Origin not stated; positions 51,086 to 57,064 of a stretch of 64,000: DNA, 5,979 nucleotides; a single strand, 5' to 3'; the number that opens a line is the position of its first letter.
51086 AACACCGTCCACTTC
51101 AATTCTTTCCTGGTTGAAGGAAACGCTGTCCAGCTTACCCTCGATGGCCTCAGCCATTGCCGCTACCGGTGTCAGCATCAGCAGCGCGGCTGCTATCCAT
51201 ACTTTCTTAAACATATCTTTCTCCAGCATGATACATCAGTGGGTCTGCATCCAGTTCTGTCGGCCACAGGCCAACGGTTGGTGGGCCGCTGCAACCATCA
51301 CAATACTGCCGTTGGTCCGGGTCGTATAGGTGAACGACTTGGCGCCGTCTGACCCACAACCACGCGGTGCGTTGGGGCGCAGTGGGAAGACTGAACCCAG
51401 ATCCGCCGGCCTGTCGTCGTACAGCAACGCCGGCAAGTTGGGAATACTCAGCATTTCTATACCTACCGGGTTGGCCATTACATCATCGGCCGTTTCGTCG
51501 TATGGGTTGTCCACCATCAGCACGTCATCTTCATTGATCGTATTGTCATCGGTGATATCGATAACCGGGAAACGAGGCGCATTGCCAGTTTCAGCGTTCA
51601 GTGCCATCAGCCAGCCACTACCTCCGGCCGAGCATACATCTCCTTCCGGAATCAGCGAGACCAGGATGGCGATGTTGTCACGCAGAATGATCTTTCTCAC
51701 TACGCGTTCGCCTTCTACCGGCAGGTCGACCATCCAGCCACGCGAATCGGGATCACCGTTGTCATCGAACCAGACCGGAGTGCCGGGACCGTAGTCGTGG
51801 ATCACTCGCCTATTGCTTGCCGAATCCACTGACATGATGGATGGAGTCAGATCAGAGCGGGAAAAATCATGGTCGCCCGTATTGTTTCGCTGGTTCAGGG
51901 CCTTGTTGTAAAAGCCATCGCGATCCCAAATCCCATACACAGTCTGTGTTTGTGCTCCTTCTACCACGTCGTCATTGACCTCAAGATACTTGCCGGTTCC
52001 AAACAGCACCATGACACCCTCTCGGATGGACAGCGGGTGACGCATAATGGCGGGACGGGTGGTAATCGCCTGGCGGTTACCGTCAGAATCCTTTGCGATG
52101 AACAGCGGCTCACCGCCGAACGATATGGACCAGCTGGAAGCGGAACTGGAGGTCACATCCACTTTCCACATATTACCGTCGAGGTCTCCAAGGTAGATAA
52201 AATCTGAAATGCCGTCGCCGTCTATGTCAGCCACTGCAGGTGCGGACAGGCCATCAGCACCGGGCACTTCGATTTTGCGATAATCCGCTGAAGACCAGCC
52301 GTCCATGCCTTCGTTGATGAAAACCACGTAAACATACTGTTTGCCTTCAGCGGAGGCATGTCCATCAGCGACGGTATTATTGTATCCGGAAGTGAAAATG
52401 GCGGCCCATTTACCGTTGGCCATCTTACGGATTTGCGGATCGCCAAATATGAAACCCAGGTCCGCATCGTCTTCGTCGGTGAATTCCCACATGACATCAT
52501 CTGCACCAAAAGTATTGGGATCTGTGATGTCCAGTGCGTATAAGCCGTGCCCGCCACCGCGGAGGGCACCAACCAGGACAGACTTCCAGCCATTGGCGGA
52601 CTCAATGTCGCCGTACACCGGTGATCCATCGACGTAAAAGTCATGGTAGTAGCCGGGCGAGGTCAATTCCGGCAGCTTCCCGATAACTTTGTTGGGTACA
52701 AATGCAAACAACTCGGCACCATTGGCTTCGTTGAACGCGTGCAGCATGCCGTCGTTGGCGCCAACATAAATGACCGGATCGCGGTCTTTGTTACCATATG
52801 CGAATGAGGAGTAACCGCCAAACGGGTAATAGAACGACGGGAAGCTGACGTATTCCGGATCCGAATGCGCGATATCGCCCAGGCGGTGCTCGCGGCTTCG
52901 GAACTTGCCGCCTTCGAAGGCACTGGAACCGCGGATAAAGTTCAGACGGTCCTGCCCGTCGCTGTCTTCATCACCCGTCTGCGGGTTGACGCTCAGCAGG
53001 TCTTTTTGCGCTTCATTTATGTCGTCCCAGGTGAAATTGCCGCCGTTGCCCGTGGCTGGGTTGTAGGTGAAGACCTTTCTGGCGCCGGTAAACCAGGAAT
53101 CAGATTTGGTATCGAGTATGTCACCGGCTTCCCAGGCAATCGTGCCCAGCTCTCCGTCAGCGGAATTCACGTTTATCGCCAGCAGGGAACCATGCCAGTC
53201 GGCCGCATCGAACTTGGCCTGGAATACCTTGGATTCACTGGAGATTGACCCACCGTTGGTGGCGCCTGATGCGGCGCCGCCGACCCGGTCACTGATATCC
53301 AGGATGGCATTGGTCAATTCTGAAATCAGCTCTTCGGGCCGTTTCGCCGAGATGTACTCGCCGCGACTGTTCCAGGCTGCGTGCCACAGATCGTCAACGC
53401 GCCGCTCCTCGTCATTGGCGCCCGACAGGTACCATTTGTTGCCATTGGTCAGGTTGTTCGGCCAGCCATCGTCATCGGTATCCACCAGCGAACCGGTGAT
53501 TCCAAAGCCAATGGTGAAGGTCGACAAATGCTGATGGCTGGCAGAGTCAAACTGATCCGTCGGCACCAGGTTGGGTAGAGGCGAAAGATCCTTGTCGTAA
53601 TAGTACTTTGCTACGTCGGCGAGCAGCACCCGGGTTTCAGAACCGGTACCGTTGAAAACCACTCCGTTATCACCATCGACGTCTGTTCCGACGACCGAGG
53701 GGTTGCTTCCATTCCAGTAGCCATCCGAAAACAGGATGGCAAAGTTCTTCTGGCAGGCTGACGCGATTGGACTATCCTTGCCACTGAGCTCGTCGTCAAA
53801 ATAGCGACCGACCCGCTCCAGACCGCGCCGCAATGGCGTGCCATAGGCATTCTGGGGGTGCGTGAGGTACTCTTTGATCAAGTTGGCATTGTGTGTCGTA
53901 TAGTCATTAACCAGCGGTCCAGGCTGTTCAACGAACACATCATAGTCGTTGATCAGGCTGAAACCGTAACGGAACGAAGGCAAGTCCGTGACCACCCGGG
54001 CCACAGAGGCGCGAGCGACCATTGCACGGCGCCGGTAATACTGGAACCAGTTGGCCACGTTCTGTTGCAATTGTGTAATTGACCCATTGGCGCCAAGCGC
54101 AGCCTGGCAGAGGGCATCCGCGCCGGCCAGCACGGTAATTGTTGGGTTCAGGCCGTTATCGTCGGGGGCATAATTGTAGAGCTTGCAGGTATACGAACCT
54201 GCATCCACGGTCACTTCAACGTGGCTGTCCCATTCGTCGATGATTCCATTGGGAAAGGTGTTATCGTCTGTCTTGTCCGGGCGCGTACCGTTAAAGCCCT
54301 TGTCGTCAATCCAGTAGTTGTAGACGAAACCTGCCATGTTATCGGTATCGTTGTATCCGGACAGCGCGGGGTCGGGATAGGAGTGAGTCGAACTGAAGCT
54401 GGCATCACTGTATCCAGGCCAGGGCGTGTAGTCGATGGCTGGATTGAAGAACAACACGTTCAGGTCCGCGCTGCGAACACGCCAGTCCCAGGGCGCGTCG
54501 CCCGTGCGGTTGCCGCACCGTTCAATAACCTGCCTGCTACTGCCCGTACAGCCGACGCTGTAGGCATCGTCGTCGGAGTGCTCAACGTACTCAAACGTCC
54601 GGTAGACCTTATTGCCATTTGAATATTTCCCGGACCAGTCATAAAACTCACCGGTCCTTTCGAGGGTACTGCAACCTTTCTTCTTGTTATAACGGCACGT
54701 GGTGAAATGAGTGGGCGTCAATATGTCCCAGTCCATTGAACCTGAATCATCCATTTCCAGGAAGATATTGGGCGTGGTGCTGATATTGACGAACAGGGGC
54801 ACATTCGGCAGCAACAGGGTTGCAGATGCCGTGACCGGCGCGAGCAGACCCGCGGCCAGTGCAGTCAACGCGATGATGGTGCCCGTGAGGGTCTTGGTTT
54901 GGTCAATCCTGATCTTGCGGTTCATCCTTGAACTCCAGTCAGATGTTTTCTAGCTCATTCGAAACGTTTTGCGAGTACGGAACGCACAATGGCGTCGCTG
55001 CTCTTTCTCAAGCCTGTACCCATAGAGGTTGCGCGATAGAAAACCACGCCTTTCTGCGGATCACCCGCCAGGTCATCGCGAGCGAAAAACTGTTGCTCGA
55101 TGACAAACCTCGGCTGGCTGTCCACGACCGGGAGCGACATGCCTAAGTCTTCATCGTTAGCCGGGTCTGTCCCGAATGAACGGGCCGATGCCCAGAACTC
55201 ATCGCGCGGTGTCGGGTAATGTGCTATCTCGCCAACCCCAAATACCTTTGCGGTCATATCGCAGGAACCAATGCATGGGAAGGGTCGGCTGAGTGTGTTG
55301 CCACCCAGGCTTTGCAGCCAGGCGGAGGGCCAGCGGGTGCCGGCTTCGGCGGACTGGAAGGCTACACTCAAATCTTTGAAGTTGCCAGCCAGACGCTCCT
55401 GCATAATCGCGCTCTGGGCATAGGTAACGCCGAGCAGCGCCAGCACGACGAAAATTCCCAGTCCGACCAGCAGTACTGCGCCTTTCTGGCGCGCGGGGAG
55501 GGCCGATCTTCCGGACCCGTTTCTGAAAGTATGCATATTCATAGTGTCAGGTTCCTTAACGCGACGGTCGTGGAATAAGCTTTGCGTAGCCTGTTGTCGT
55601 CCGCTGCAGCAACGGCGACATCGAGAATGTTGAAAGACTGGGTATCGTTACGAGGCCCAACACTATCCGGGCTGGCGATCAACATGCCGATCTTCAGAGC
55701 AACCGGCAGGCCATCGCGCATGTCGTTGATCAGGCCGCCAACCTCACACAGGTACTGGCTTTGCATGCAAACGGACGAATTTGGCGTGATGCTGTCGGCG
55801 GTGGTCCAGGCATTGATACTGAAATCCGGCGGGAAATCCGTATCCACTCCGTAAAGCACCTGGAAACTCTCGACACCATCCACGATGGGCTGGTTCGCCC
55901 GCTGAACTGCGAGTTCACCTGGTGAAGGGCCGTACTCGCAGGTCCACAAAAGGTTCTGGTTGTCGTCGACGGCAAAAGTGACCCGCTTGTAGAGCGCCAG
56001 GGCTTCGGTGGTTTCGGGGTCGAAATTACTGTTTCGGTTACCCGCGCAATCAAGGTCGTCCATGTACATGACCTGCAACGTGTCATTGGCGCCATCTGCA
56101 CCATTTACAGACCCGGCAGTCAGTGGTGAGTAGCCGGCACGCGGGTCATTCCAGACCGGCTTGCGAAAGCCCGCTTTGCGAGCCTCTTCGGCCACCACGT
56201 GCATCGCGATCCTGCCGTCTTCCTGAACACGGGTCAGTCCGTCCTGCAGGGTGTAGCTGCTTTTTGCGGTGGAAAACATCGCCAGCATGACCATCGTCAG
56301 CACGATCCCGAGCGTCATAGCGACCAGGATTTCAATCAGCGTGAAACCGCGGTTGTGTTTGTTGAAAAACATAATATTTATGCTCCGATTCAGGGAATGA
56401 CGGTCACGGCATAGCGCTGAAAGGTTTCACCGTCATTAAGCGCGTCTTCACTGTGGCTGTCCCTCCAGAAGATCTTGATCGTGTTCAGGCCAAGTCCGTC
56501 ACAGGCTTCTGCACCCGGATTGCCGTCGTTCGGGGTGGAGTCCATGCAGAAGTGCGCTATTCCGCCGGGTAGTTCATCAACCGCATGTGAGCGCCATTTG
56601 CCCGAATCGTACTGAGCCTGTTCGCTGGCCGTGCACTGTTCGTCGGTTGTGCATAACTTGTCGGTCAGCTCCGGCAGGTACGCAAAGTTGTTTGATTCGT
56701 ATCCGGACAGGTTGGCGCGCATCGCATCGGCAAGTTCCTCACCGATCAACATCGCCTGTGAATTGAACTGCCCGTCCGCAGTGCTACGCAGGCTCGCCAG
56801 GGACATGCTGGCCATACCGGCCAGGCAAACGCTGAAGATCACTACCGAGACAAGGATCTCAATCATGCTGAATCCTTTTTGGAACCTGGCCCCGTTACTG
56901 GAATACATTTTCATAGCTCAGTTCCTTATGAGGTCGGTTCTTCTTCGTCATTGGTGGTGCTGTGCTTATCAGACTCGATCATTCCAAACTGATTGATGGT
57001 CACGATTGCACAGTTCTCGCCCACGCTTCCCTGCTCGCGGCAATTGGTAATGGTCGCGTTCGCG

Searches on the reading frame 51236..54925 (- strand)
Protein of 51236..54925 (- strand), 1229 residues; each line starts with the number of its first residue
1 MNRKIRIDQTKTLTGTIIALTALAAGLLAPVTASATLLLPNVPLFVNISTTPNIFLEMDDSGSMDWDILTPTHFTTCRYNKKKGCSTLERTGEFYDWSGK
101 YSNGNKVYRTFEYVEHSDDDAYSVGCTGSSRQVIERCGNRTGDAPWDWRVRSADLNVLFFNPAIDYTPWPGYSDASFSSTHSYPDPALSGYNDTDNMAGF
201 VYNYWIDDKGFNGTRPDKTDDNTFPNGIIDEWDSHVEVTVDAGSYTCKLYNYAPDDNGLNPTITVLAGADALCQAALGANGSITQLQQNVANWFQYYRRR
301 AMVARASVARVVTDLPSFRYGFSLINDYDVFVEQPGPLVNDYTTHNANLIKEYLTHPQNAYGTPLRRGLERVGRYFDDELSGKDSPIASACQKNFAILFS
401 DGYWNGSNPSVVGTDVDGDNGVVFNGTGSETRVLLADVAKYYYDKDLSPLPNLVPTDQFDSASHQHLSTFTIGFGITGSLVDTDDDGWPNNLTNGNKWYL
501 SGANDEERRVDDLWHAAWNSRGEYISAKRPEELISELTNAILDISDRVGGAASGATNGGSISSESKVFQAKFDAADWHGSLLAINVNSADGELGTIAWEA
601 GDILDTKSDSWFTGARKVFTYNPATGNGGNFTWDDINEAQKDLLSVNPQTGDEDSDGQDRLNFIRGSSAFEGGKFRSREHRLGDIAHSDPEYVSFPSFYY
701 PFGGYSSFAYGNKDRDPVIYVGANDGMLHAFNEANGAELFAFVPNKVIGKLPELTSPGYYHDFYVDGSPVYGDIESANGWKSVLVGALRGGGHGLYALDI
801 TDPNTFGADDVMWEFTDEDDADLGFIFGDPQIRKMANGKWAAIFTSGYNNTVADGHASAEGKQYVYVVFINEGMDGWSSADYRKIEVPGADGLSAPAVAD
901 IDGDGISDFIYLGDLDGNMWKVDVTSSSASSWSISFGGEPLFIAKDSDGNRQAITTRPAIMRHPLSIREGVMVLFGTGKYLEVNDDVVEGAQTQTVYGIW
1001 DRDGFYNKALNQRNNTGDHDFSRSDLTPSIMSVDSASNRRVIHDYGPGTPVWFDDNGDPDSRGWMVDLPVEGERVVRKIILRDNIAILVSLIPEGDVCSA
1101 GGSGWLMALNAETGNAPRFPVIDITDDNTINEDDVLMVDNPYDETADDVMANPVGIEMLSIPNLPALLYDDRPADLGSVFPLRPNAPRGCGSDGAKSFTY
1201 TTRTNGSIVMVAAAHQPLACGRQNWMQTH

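Call 19: search_protein_families(library=pfam, proteins=[window:51236-54925:-], max_evalue=0.001)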
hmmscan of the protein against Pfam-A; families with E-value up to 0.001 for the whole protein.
window:51236-54925:- (1229 aa): 1 family
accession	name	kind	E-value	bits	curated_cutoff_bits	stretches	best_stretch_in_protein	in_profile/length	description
PF05567.17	T4P_PilY1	-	2.9e-65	221.2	28.1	1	699-1009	25-382/411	PilY1 beta-propeller domain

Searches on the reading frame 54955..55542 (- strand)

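Call 19: search_protein_families(library=pfam, proteins=[window:54955-55542:-], max_evalue=0.001)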
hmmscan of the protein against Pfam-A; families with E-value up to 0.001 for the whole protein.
window:54955-55542:- (195 aa): 2 families
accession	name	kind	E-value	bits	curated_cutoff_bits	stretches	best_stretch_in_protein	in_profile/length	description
PF14341.11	PilX_N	-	1.8e-08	34.6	25.5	1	20-69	1-50/51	PilX N-terminal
PF13681.11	PilX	-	8.5e-05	23.4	27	1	115-191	17-88/89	Type IV pilus assembly protein PilX C-term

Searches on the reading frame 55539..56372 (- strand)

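Call 19: search_protein_families(library=pfam, proteins=[window:55539-56372:-], max_evalue=0.001)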
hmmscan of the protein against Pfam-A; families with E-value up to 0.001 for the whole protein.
window:55539-56372:- (277 aa): 2 families
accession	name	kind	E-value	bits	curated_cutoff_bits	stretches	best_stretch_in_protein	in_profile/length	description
PF16074.10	PilW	-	1.1e-18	67.8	26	1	142-274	14-124/124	Type IV Pilus-assembly protein W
PF07963.17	N_methyl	-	3.2e-07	30.1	21.2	1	5-29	2-26/27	Prokaryotic N-terminal methylation motif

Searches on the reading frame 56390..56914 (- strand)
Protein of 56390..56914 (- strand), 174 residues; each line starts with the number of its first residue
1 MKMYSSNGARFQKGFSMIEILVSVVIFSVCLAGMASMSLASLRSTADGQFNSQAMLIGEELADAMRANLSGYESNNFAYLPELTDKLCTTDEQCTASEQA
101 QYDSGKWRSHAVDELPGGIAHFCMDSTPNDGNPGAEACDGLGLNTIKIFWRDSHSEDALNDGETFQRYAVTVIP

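Call 19: search_protein_families(library=pfam, proteins=[window:56390-56914:-], max_evalue=0.001)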
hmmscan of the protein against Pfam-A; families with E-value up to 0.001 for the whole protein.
window:56390-56914:- (174 aa): 2 families
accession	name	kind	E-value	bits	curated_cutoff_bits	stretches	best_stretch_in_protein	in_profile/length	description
PF07963.17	N_methyl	-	3e-07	30.2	21.2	1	11-34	3-26/27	Prokaryotic N-terminal methylation motif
PF22150.1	Tt1218-like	-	6.4e-07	29.8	27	1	37-103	2-74/76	Type IV pilin Tt1218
